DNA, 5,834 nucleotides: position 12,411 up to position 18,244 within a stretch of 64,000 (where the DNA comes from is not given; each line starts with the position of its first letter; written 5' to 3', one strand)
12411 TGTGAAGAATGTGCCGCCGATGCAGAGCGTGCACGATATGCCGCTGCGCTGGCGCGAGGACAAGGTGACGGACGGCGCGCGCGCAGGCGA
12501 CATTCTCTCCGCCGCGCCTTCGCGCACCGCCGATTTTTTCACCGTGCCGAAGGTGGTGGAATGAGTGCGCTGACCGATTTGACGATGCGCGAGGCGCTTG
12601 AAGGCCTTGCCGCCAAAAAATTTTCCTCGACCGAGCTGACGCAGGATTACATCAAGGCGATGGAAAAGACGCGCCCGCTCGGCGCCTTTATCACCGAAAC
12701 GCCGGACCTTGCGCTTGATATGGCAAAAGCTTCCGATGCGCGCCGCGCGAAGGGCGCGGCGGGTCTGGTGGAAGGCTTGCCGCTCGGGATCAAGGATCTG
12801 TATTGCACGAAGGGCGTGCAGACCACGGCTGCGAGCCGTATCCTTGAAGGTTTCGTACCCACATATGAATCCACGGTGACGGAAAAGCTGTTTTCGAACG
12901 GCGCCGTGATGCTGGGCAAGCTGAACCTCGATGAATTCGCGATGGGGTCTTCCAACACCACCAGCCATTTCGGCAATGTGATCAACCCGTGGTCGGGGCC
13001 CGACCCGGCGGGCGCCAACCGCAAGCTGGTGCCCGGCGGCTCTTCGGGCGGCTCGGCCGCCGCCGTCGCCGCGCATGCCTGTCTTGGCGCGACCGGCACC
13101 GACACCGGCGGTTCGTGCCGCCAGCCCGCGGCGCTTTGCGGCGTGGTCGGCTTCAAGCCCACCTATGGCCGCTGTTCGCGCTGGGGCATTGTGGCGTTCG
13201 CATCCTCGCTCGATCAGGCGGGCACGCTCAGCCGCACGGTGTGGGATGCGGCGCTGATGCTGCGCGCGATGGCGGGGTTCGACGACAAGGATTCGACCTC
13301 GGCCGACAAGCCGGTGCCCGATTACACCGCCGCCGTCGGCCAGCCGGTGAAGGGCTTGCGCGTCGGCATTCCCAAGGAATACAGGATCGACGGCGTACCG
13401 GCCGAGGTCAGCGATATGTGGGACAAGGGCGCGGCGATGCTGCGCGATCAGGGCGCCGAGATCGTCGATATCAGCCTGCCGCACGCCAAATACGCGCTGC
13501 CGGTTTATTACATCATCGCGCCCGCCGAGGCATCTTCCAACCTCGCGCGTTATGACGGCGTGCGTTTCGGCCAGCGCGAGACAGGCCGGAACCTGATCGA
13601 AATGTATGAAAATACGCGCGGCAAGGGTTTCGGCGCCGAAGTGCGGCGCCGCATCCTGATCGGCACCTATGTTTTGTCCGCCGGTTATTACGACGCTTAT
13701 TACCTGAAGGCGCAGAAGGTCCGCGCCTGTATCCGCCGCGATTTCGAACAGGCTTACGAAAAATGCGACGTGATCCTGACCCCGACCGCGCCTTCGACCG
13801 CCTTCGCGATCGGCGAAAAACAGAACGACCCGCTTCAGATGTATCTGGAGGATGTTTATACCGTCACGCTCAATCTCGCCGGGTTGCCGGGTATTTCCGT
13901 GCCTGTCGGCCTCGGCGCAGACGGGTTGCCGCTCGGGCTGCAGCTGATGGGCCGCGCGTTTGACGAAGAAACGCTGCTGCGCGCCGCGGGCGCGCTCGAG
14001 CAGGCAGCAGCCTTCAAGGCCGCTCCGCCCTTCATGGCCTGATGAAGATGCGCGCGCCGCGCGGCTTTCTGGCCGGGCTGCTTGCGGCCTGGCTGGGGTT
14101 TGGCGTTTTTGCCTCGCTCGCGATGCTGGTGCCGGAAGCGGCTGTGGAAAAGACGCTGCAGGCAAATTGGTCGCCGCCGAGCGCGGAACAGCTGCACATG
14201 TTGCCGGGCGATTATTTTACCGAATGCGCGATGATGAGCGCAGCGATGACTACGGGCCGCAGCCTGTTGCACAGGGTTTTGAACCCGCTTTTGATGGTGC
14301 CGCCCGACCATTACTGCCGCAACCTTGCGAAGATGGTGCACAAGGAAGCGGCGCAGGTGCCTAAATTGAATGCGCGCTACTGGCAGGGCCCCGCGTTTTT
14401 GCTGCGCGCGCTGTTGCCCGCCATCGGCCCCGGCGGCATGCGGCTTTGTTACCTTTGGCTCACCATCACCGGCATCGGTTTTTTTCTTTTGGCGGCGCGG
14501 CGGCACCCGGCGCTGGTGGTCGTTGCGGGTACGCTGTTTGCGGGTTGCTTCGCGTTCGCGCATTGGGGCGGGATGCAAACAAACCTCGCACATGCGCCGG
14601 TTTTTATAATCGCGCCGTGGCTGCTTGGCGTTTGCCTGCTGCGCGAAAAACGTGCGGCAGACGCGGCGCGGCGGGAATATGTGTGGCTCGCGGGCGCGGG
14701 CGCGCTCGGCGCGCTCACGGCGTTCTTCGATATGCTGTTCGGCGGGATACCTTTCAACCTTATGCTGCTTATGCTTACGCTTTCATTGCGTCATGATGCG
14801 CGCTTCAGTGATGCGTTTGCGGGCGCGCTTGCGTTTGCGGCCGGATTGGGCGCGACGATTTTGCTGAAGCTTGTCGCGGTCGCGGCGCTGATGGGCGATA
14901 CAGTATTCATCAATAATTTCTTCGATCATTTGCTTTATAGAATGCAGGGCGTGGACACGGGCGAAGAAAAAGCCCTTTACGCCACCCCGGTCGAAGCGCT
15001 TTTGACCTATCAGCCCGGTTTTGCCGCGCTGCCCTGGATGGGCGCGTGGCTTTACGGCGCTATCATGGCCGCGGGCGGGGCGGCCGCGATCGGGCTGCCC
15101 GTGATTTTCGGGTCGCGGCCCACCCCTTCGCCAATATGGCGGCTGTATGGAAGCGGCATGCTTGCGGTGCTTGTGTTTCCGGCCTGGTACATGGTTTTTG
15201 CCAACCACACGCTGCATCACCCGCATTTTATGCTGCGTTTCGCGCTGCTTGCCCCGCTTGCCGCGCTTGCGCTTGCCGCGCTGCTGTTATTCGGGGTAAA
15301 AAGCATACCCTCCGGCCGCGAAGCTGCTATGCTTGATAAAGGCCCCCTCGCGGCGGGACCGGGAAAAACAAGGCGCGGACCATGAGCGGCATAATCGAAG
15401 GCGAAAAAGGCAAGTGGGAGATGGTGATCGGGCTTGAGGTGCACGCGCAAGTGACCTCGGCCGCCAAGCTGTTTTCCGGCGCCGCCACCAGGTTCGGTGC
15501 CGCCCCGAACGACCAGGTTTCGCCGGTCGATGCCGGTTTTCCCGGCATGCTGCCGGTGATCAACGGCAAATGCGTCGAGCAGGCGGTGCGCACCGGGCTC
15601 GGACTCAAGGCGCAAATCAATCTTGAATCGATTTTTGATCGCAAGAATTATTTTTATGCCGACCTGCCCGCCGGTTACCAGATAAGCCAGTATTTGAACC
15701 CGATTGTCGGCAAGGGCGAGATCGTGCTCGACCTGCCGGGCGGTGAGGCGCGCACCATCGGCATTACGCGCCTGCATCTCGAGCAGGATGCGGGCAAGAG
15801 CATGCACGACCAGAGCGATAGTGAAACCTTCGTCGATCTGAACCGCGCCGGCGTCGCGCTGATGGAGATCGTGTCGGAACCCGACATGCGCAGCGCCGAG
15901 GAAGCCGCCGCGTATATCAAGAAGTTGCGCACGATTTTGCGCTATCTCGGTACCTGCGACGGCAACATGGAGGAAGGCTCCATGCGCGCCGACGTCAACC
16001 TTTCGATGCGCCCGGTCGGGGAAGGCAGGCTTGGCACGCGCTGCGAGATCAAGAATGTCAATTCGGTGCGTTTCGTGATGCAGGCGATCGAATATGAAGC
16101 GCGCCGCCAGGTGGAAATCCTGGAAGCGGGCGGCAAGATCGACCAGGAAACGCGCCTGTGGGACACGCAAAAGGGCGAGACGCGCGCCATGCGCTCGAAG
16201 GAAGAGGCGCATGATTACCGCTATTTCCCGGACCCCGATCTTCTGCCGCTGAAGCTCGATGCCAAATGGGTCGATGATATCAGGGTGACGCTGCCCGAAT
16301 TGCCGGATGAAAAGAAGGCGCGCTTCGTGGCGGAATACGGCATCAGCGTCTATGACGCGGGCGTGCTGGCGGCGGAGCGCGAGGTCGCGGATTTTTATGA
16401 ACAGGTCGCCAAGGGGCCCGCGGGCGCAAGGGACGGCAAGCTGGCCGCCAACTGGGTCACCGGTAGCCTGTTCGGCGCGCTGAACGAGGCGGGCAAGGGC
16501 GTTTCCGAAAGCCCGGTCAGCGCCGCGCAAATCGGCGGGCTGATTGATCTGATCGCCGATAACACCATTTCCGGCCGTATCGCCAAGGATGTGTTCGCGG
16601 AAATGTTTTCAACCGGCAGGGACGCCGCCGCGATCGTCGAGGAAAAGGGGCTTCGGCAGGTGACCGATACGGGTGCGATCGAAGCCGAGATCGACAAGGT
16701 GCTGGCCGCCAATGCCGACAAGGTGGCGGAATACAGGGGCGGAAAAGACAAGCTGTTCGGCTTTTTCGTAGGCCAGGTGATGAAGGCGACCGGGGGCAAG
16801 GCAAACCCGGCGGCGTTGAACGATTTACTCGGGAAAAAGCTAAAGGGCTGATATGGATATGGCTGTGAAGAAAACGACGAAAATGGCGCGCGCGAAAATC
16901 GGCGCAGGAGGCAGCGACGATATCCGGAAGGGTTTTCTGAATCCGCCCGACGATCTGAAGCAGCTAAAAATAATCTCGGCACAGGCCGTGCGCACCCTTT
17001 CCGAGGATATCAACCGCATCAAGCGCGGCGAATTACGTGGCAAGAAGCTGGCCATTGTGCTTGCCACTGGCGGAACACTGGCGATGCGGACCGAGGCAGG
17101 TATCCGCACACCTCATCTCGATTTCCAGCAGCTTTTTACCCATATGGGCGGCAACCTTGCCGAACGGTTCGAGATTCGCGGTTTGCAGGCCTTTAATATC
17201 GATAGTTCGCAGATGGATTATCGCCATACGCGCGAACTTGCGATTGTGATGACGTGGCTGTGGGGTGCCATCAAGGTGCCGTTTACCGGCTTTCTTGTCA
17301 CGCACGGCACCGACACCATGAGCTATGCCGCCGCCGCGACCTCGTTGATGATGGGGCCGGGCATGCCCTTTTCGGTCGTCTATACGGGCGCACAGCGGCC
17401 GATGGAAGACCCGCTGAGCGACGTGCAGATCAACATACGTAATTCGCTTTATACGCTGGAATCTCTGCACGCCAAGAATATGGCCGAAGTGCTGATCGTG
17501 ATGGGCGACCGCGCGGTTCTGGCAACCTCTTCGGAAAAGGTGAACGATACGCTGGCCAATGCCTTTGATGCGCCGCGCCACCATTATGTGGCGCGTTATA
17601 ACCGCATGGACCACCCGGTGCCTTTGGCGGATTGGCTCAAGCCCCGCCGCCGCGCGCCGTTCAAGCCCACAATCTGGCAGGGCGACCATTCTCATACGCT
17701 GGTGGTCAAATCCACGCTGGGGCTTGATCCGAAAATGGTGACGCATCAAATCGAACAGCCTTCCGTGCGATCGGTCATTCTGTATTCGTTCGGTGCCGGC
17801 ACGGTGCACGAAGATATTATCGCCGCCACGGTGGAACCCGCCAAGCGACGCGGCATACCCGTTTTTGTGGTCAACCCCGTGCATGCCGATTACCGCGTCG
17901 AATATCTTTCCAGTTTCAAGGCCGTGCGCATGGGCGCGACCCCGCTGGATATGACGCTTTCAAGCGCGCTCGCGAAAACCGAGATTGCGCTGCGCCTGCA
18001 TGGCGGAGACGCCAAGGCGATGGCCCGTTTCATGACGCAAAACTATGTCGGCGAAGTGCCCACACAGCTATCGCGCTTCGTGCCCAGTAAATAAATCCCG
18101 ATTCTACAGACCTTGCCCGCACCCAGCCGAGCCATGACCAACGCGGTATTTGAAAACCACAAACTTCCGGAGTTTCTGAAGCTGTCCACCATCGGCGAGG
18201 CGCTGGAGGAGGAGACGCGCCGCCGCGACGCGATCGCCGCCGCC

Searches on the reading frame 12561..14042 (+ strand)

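Call 70: search_protein_families(library=pfam, proteins=[window:12561-14042:+], max_evalue=0.0001)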
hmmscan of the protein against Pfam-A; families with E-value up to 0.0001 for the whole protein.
window:12561-14042:+ (493 aa): 1 family
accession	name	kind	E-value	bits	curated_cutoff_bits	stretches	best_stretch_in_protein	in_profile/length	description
PF01425.27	Amidase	-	1.3e-144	483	27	1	25-473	1-445/445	Amidase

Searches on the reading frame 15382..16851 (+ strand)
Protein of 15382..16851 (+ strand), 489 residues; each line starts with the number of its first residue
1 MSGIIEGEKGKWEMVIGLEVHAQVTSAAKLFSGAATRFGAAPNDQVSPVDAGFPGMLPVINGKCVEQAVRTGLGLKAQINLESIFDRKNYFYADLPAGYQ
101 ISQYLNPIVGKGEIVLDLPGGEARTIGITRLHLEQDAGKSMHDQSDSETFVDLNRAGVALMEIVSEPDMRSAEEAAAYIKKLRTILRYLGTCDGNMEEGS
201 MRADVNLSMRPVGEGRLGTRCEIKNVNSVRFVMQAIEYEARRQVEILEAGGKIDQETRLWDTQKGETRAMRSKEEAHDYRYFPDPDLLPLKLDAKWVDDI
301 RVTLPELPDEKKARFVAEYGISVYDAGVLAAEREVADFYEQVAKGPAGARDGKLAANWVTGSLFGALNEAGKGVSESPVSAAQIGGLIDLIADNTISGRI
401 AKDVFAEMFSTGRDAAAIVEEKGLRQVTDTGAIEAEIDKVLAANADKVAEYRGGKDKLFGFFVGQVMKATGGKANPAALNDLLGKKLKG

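Call 70: search_protein_families(library=pfam, proteins=[window:15382-16851:+], max_evalue=0.0001)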
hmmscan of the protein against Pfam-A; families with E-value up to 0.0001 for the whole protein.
window:15382-16851:+ (489 aa): 2 families
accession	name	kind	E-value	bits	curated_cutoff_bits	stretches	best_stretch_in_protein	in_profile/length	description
PF02934.20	GatB_N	-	1.8e-119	398.5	23.4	1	14-297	1-276/277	GatB/GatE catalytic domain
PF02637.23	GatB_Yqey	-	5e-49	166.4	27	1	338-487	2-148/148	GatB domain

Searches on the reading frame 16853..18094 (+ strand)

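Call 70: search_protein_families(library=pfam, proteins=[window:16853-18094:+], max_evalue=0.0001)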
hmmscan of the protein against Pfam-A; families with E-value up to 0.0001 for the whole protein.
window:16853-18094:+ (413 aa): 2 families
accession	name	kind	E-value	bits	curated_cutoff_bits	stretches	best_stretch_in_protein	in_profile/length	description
PF00710.25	Asparaginase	-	1.3e-36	126.4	22.5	1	68-251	3-182/193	Asparaginase, N-terminal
PF17763.6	Asparaginase_C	-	1.7e-05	25.2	34.6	1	284-382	4-103/114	Glutaminase/Asparaginase C-terminal domain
